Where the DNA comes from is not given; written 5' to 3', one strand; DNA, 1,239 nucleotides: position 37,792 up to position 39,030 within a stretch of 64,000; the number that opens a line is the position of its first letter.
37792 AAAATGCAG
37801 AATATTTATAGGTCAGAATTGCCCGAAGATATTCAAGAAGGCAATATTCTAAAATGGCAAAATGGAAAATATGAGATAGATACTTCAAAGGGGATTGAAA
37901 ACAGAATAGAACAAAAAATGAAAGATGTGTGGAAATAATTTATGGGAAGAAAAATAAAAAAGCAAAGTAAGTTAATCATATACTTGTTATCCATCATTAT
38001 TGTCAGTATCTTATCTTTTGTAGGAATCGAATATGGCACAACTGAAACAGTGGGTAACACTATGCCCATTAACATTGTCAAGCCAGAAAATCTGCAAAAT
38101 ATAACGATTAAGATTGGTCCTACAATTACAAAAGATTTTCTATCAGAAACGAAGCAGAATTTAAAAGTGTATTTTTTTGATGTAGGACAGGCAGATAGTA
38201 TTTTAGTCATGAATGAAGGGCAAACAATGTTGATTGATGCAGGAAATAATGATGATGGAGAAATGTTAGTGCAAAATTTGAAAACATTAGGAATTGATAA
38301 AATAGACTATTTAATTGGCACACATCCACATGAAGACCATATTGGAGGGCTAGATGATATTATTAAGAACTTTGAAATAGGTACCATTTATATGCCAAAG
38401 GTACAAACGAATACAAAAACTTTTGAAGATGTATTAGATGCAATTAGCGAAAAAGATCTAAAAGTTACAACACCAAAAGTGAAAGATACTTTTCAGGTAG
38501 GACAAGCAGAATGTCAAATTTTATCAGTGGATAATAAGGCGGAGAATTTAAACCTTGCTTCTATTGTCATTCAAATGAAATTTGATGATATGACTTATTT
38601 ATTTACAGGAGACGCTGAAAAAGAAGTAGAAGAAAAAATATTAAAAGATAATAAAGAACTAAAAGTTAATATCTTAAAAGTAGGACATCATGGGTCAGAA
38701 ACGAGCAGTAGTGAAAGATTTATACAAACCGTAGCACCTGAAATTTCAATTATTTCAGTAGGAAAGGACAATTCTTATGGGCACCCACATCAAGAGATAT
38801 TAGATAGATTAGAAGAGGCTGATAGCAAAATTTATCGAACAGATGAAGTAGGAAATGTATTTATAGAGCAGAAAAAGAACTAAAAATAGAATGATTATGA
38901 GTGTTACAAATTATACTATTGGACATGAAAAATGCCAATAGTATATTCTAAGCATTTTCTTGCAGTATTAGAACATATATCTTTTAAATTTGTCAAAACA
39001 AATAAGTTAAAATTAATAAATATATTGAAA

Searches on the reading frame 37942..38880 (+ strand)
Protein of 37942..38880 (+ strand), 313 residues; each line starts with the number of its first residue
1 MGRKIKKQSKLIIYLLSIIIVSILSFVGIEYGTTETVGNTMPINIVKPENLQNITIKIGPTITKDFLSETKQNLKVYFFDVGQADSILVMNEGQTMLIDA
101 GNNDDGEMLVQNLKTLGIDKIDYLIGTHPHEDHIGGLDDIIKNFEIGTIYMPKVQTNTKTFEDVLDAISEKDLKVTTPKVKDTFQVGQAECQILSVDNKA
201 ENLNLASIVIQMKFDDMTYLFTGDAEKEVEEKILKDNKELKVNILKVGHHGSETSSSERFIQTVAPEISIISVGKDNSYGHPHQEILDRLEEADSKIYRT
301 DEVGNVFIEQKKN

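Call 52: search_protein_families(library=ncbifam, proteins=[window:37942-38880:+], max_evalue=0.01)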
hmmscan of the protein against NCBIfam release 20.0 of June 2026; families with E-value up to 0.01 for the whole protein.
window:37942-38880:+ (313 aa): 46 families (the best 25 are shown)
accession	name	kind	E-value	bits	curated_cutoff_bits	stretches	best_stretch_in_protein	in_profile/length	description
TIGR00361.1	ComEC_Rec2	equivalog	1.3e-44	152.5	190.05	1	70-304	437-663/663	DNA internalization-related competence protein ComEC/Rec2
NF049846.1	blaAHM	exception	4.4e-31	107.9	590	1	68-310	57-295/304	AHM family subclass B3-like metallo-beta-lactamase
NF008580.0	PRK11539.1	equivalog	1.3e-27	96.5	969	1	69-307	498-725/758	ComEC family protein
NF041809.1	Avs1a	equivalog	6.1e-14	51.6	420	2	155-299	203-350/387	AVAST type 1 anti-phage system MBL fold metallo-hydrolase Avs1a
NF058524.1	6A-MBL_enzyme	equivalog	4.8e-12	45.7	220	2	197-258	191-262/346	anti-phage 6A-MBL system MBL-fold protein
NF012229.1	bla_class_B_core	domain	6.7e-10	39.3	100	1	84-163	15-93/139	metallo-beta-lactamase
NF002553.0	PRK02113.1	equivalog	4.6e-08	32.8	386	1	85-258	36-205/252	MBL fold metallo-hydrolase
TIGR02651.1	RNase_Z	equivalog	8.1e-08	31.7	292.95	1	85-238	19-165/302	ribonuclease Z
NF033105.1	bla_subclass_B3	equivalog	1.1e-07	31.5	240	1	83-143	20-84/257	subclass B3 metallo-beta-lactamase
NF008887.0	PRK11921.1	equivalog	1.3e-06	27.5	635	1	88-191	38-136/396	anaerobic nitric oxide reductase flavorubredoxin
NF038231.1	MBL_Geo_Pelo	equivalog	1.9e-06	27.7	360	1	86-152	36-97/250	GPMC system MBL fold metallohydrolase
TIGR03413.1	GSH_gloB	equivalog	2.5e-06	27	200.8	1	90-172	17-83/248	hydroxyacylglutathione hydrolase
NF033185.1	B3_Acin_new2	exception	4.2e-06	26.2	625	1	75-168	42-137/285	putative subclass B3 metallo-beta-lactamase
NF033184.1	B3_Acin_new1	exception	6.3e-06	25.5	580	1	76-151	41-118/283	putative subclass B3 metallo-beta-lactamase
NF033088.2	bla_subclass_B1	equivalog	9e-06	25.5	200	1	83-159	30-106/217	subclass B1 metallo-beta-lactamase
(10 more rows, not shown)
